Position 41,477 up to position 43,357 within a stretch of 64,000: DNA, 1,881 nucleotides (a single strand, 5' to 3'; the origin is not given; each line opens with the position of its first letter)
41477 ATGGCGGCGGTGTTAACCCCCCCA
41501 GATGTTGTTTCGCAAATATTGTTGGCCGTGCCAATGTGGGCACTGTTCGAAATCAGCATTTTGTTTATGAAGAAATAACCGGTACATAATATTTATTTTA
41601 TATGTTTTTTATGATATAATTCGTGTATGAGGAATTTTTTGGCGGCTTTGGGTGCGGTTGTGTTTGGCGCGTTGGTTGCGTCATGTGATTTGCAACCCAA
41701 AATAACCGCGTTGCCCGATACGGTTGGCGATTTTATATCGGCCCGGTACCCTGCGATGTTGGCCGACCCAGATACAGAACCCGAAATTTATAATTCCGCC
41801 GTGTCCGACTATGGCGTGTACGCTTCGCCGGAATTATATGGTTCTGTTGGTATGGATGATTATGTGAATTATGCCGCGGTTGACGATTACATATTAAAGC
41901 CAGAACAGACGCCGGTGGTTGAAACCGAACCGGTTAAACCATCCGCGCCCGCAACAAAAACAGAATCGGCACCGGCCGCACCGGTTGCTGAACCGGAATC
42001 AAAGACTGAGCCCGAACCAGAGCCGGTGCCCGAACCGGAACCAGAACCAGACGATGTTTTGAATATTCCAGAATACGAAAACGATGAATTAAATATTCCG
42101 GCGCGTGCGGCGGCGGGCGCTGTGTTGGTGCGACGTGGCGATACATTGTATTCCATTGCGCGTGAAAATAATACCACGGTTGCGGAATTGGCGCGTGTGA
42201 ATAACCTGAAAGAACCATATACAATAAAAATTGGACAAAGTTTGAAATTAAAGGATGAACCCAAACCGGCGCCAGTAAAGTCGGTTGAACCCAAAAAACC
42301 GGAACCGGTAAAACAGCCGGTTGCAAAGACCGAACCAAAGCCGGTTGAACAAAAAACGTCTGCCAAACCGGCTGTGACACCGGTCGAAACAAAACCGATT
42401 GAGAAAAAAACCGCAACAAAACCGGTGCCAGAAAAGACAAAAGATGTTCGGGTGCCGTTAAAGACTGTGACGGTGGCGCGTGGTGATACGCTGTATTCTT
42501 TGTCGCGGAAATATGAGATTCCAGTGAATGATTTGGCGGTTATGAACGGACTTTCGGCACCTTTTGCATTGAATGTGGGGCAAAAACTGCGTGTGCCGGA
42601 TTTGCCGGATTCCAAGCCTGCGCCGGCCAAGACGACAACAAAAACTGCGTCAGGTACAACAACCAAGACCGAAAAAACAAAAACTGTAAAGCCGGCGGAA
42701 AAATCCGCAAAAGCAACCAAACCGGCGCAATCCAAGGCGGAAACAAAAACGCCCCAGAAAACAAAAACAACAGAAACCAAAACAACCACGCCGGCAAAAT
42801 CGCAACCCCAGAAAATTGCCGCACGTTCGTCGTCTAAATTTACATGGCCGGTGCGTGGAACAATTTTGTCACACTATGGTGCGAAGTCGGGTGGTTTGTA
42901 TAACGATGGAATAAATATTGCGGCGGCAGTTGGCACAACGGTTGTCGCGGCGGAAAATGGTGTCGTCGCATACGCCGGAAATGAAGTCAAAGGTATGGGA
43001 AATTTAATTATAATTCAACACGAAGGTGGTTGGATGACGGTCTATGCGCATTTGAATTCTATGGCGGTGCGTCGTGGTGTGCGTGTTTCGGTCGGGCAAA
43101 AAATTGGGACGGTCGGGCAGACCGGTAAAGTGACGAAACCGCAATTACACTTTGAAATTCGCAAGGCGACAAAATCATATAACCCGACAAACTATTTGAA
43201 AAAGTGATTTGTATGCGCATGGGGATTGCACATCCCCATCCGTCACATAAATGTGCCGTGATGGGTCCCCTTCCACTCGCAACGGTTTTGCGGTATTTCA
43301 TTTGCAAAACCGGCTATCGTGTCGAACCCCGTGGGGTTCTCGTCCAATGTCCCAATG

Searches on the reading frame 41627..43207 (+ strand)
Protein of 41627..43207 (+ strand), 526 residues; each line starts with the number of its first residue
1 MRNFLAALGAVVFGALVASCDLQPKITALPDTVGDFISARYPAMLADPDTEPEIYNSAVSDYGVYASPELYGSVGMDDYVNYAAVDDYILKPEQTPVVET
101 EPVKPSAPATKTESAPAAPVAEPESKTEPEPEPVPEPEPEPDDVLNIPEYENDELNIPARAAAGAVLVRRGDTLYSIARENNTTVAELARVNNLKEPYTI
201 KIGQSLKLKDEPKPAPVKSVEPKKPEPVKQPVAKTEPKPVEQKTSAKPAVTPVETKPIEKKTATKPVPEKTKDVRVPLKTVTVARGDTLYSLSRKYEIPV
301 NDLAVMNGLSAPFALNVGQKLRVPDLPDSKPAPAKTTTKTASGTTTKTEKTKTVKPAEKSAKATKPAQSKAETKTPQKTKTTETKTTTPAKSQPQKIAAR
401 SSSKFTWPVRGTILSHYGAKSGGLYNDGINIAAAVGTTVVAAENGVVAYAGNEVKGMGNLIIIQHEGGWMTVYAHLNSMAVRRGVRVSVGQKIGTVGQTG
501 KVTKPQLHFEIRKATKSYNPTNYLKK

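Call 12: find_encoding_contigs(protein=window:41627-43207:+, flank=10000, max_places=1)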
Protein window:41627-43207:+ (526 aa): 5 contigs read that carry it; 1 place shown.
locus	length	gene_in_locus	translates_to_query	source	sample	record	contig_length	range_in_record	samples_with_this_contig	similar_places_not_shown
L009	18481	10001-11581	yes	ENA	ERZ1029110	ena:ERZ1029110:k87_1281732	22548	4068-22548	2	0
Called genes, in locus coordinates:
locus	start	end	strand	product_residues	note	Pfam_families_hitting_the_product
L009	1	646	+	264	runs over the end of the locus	PF05036:SPOR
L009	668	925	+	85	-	PF02416:TatA_B_E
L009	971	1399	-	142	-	PF21157:DksA_N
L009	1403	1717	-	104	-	PF00085:Thioredoxin, PF13098:Thioredoxin_2 (weak)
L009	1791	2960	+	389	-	PF00266:Aminotran_5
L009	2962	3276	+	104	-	PF01883:FeS_assembly_P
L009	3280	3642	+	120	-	PF02657:SufE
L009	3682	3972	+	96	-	-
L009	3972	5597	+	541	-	PF03717:PBP_dimer, PF00905:Transpeptidase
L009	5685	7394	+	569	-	PF01368:DHH, PF02272:DHHA1, PF17768:RecJ_OB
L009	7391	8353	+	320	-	PF01368:DHH, PF02272:DHHA1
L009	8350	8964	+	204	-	PF03548:LolA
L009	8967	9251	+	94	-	PF02416:TatA_B_E (weak)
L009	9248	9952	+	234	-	PF00902:TatC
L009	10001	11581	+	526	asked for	PF01476:LysM, PF01551:Peptidase_M23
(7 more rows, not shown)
